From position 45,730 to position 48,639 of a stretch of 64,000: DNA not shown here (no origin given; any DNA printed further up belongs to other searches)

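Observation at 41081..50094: Over 130 copies of a 17-residue repeat build a 1568-aa protein and the N-terminal ~1000 aa of VirB10: a giant repeat module in the T4SS core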

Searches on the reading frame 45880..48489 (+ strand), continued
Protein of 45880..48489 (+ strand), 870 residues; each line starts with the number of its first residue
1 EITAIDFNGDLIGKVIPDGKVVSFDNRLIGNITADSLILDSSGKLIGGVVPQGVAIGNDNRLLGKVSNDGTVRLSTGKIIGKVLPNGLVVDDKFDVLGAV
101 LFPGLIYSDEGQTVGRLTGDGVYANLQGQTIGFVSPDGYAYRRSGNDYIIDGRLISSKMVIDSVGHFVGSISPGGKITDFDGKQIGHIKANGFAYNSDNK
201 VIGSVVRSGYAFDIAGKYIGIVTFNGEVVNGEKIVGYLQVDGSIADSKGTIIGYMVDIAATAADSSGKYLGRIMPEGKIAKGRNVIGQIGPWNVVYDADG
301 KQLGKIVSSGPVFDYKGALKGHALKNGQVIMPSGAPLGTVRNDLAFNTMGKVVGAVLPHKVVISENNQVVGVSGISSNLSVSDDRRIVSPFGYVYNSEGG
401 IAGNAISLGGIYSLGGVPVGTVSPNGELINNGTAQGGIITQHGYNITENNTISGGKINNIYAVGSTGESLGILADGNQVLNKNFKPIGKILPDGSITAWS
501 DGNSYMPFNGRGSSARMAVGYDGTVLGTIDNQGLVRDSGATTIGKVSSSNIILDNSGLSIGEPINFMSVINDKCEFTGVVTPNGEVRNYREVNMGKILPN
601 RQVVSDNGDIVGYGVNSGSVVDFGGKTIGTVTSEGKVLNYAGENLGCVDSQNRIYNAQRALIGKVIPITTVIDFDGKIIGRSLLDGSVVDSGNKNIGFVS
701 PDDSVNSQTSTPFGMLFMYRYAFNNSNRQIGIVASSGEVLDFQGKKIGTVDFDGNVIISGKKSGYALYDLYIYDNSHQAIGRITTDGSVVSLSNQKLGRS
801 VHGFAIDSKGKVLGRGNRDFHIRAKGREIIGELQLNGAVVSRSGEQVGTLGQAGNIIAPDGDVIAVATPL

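Call 77: find_encoding_contigs(protein=P0073, flank=10000, max_places=1)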
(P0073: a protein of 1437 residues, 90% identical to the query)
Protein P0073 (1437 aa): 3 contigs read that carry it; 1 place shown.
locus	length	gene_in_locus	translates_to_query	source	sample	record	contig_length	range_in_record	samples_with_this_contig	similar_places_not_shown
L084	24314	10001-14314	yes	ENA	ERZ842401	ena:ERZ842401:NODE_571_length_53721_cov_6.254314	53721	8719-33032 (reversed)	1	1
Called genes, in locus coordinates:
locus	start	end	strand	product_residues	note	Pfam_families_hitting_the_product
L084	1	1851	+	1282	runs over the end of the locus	-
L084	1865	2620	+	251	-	PF04335:VirB8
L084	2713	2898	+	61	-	-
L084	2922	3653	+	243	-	PF04335:VirB8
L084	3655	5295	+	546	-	PF03524:CagX, PF05036:SPOR (faint)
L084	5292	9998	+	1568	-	-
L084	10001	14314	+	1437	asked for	PF12396:DUF3659 (faint), PF21784:Bflower (faint), PF21785:Bflower_2 (weak), PF03743:TrbI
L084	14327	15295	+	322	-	PF00437:T2SSE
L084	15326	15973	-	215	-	-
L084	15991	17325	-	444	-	-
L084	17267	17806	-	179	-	-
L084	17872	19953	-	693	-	-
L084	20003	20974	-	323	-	PF01381:HTH_3, PF04545:Sigma70_r4 (faint), PF12844:HTH_19 (weak), PF13443:HTH_26 (faint), PF13560:HTH_31, PF13412:HTH_24 (faint), PF13560:HTH_31 (weak), PF01381:HTH_3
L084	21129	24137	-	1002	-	PF01551:Peptidase_M23, PF04610:TrbL (weak)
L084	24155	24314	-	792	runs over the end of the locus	-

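Call 78: find_encoding_contigs(protein=P0074, flank=10000, max_places=1)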
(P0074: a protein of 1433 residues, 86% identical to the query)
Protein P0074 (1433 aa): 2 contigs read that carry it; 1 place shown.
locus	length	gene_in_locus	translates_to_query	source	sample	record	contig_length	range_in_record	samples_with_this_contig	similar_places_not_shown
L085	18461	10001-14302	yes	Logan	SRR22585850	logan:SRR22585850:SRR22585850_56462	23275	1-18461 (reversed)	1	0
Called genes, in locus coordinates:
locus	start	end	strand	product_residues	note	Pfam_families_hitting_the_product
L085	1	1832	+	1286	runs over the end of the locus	-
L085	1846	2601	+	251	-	PF04335:VirB8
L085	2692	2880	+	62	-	-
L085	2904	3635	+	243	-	PF04335:VirB8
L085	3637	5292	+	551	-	PF03524:CagX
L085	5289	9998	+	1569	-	-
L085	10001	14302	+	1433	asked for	PF12396:DUF3659 (faint), PF21784:Bflower (faint), PF21785:Bflower_2 (weak), PF03743:TrbI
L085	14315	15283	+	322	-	PF00437:T2SSE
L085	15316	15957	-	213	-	-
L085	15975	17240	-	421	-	-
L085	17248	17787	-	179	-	-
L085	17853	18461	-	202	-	?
